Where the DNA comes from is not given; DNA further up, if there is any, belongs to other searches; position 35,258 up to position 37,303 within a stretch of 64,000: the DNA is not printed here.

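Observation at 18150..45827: Self-contained sulfated-glycan PUL with an unusual GH10 + GH5 + GH3 + four-sulfatase set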

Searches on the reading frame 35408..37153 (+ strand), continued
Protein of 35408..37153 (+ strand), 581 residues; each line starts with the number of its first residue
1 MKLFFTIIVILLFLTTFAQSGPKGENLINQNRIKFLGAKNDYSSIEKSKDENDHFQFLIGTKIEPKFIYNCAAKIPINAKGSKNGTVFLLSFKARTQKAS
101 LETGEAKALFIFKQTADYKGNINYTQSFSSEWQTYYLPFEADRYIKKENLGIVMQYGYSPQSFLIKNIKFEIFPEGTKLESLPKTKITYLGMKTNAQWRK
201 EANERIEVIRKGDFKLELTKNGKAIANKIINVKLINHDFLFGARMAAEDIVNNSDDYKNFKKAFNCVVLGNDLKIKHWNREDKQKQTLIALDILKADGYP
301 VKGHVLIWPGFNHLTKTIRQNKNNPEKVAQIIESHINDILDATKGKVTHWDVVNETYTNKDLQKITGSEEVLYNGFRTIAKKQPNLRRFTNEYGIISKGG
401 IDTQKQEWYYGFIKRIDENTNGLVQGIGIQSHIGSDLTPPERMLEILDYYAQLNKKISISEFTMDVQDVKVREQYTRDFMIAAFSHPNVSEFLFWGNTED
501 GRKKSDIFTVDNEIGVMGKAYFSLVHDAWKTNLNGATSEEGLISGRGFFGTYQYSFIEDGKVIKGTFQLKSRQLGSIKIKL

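Call 45: predict_structure(alignment_id=A1)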
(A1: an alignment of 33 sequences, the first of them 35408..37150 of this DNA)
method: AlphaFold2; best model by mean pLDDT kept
length: 581 residues; sequences in the alignment: 33
mean_pLDDT: 91.1   pTM: 0.87
mean pLDDT of the five models: 91.1, 89.5, 89.3, 87.7, 87.1
residues with pLDDT >= 90: 413; 70-90: 150; 50-70: 14; < 50: 4
segments of 3 or more residues with pLDDT < 50: 16-19
pLDDT, mean of each block of 10 residues (from residue 1): 75 51 87 88 91 91 86 94 95 91 84 91 89 93 95 90 95 91 85 89 97 95 94 96 95 95 93 88 96 97 88 78 92 94 96 87 89 96 96 88 91 97 97 90 97 97 90 96 98 91 87 94 96 94 95 94 95 88 87
secondary structure, 60 per line:
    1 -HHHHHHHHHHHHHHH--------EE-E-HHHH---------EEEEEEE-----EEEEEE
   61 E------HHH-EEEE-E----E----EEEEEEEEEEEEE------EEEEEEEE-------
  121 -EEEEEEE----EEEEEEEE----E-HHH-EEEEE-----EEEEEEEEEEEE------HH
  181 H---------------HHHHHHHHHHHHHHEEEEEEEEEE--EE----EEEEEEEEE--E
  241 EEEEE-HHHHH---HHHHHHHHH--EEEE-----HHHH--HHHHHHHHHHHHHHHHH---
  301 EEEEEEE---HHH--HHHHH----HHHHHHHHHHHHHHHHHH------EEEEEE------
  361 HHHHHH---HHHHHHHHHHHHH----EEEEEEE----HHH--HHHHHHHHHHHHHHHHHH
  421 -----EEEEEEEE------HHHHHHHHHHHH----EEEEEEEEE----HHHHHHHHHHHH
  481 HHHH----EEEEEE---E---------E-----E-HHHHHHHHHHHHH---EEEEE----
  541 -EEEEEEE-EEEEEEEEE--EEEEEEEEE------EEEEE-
elements in order: H2-16 H30-33 E43-49 E55-61 E72-75 E87-99 E106-113 E122-128 E133-140 E151-155 E161-172 H197-210 E211-220 E229-237 E240-245 H247-251 H255-263 E266-269 H275-278 H281-297 E301-307 H316-320 H325-342 E349-354 H361-366 H370-382 E387-393 H403-420 E426-433 H440-451 E456-464 H469-484 E489-494 H516-528 E532-536 E542-548 E550-558 E561-569 E576-580

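Call 47: fold_search(model_id=the predicted structure, library=pdb)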
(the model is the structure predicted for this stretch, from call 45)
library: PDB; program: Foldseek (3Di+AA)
matches with E <= 10: 1716; with E <= 0.001: 371
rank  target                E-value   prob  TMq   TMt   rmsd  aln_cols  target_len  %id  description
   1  8b73_A                5.2e-25  1.00  0.55  0.77   3.3       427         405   22  Acetivibrio clariflavus beta-1,4-xylanase of Glycoside Hydrolase Family 10 (AcXyn10A). (released 2022-10-19)
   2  7d88                  2.0e-24  1.00  0.57  0.89   2.8       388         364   24  Crystal structure of a novel thermostable GH10 xylanase XynA (released 2021-08-18)
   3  7d89                  1.9e-23  1.00  0.55  0.88   3.2       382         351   24  Crystal structure of an inactivated double mutant (E182AE280A) of a novel thermostable GH10 xylanase XynA (released 2021-08-18)
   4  2wys_B                4.2e-19  1.00  0.41  0.46  21.4       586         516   14  High resolution crystallographic structure of the Clostridium thermocellum N-terminal endo-1,4-beta-D-xylanase 10B (Xy (released 2010-08-25)
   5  1us2_A                4.4e-19  1.00  0.43  0.49  18.0       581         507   14  Xylanase10C (mutant E385A) from Cellvibrio japonicus in complex with xylopentaose (released 2003-12-18)
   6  2w5f_B                3.2e-18  1.00  0.40  0.45  21.5       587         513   13  High resolution crystallographic structure of the Clostridium thermocellum N-terminal endo-1,4-beta-D-xylanase 10B (Xy (released 2010-01-19)
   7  2w5f_A                8.5e-18  1.00  0.40  0.46  21.7       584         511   14  High resolution crystallographic structure of the Clostridium thermocellum N-terminal endo-1,4-beta-D-xylanase 10B (Xy (released 2010-01-19)
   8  2wys_A                1.9e-17  1.00  0.40  0.45  21.2       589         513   14  High resolution crystallographic structure of the Clostridium thermocellum N-terminal endo-1,4-beta-D-xylanase 10B (Xy (released 2010-08-25)
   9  1us3                  7.4e-17  1.00  0.44  0.52  17.9       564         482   13  Native xylanase10C from Cellvibrio japonicus (released 2003-12-18)
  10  2cnc_A                2.7e-15  1.00  0.42  0.68   3.6       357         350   18  Family 10 xylanase (released 2006-06-14)
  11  1ur1_A                3.2e-15  1.00  0.43  0.70   3.5       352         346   19  Xylanase Xyn10B mutant (E262S) from Cellvibrio mixtus in complex with arabinofuranose alpha-1,3 linked to xylobiose (released 2003-12-18)
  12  1ur2_A                3.4e-15  1.00  0.42  0.68   3.7       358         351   19  Xylanase Xyn10B mutant (E262S) from Cellvibrio mixtus in complex with arabinofuranose alpha 1,3 linked to xylotriose (released 2003-12-18)
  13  1uqy_A                5.6e-15  1.00  0.42  0.68   4.0       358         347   19  Xylanase Xyn10B mutant (E262S) from Cellvibrio mixtus in complex with xylopentaose (released 2003-12-18)
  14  3rdk_B                5.9e-15  1.00  0.40  0.68   4.7       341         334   19  Protein crystal structure of xylanase A1 of Paenibacillus sp. JDR-2 (released 2012-04-04)
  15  5d4y_A                7.4e-15  1.00  0.41  0.72   3.5       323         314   19  A psychrophilic glycoside hydrolase family 10 endo-beta-1,4-xylanase (released 2016-02-24)
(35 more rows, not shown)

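Call 53: find_encoding_contigs(protein=P0053, flank=10000, max_places=1)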
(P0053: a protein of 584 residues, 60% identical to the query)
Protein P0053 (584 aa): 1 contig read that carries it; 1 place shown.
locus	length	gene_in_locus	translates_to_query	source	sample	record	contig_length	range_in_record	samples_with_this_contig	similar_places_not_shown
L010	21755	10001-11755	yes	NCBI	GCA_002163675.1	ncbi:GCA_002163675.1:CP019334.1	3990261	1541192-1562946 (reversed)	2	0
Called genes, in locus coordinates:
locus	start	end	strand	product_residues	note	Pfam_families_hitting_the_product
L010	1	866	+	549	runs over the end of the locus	PF00884:Sulfatase, PF01663:Phosphodiest (faint), PF02995:DUF229 (weak), PF16347:SGSH_C (faint)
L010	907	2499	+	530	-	PF00884:Sulfatase, PF01663:Phosphodiest (faint), PF01676:Metalloenzyme (faint), PF02995:DUF229 (weak), PF16347:SGSH_C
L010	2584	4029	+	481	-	PF00884:Sulfatase, PF01663:Phosphodiest (weak), PF16347:SGSH_C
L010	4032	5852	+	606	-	PF18962:Por_Secre_tail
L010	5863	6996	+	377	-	PF00331:Glyco_hydro_10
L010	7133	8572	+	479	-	PF00884:Sulfatase, PF01663:Phosphodiest (weak), PF02995:DUF229 (faint), PF16347:SGSH_C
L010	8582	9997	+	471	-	PF02995:DUF229 (faint), PF00884:Sulfatase, PF01663:Phosphodiest, PF16347:SGSH_C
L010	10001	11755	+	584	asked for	PF00331:Glyco_hydro_10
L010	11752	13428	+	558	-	PF00884:Sulfatase, PF01663:Phosphodiest (weak), PF16347:SGSH_C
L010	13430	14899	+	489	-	PF00884:Sulfatase, PF01663:Phosphodiest, PF02995:DUF229 (weak), PF16347:SGSH_C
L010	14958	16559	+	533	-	PF00884:Sulfatase, PF01663:Phosphodiest (faint), PF16347:SGSH_C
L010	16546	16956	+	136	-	PF16656:Pur_ac_phosph_N (weak)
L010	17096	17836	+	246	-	PF00149:Metallophos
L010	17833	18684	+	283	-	PF03629:SASA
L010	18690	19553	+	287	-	PF01261:AP_endonuc_2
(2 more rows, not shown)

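Call 54: find_encoding_contigs(protein=P0094, flank=10000, max_places=1)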
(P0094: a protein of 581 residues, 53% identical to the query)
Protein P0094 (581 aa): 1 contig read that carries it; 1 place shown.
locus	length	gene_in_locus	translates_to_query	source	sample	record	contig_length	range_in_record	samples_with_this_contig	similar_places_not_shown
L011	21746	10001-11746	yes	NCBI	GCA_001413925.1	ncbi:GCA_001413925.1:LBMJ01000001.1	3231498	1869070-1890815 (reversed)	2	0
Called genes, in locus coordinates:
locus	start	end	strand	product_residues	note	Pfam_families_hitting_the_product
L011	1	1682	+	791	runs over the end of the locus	PF00933:Glyco_hydro_3, PF01915:Glyco_hydro_3_C, PF14310:Fn3-like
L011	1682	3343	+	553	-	PF00884:Sulfatase, PF01663:Phosphodiest, PF02995:DUF229 (faint), PF16347:SGSH_C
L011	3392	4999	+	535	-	PF00884:Sulfatase, PF01663:Phosphodiest (weak), PF02995:DUF229 (weak), PF16347:SGSH_C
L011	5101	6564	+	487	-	PF00884:Sulfatase, PF01663:Phosphodiest, PF16347:SGSH_C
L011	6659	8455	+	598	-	PF18962:Por_Secre_tail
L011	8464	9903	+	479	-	PF00884:Sulfatase, PF01663:Phosphodiest, PF02995:DUF229 (weak), PF16347:SGSH_C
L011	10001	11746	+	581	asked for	PF00331:Glyco_hydro_10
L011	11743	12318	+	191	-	PF27665:UCP028175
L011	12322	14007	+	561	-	PF00884:Sulfatase, PF01663:Phosphodiest, PF16347:SGSH_C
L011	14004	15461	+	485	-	PF00884:Sulfatase, PF01663:Phosphodiest (weak), PF02995:DUF229 (weak), PF16347:SGSH_C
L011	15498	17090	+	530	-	PF00884:Sulfatase, PF01663:Phosphodiest (weak), PF16347:SGSH_C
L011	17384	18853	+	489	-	PF18962:Por_Secre_tail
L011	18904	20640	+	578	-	PF18962:Por_Secre_tail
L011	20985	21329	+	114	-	-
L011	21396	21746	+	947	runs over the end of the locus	PF18962:Por_Secre_tail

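Call 55: find_encoding_contigs(protein=P0043, flank=10000, max_places=1)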
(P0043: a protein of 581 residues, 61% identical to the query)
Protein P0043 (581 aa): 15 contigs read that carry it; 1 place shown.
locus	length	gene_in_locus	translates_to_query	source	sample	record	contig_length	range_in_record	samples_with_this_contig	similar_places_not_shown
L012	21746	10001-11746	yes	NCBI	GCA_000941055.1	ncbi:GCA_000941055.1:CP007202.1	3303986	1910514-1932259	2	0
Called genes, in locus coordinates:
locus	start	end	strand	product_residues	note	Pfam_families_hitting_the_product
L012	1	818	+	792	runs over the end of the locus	PF00933:Glyco_hydro_3, PF01915:Glyco_hydro_3_C, PF14310:Fn3-like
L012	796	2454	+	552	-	PF00884:Sulfatase, PF01663:Phosphodiest, PF02995:DUF229 (faint), PF16347:SGSH_C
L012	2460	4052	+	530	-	PF00884:Sulfatase, PF01663:Phosphodiest (faint), PF02995:DUF229 (weak), PF01676:Metalloenzyme (weak), PF16347:SGSH_C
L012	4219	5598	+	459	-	PF00884:Sulfatase, PF01663:Phosphodiest, PF16347:SGSH_C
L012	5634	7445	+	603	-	PF18962:Por_Secre_tail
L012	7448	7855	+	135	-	PF00331:Glyco_hydro_10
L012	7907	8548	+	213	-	PF00331:Glyco_hydro_10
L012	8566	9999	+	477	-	PF00884:Sulfatase, PF01663:Phosphodiest, PF16347:SGSH_C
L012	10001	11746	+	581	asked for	PF00331:Glyco_hydro_10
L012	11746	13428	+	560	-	PF00884:Sulfatase, PF01663:Phosphodiest, PF16347:SGSH_C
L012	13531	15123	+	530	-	PF00884:Sulfatase, PF01663:Phosphodiest (faint), PF16347:SGSH_C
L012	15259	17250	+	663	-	PF24517:CBM96, PF18962:Por_Secre_tail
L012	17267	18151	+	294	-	PF01261:AP_endonuc_2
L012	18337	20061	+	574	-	PF03160:Calx-beta (weak)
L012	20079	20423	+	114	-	-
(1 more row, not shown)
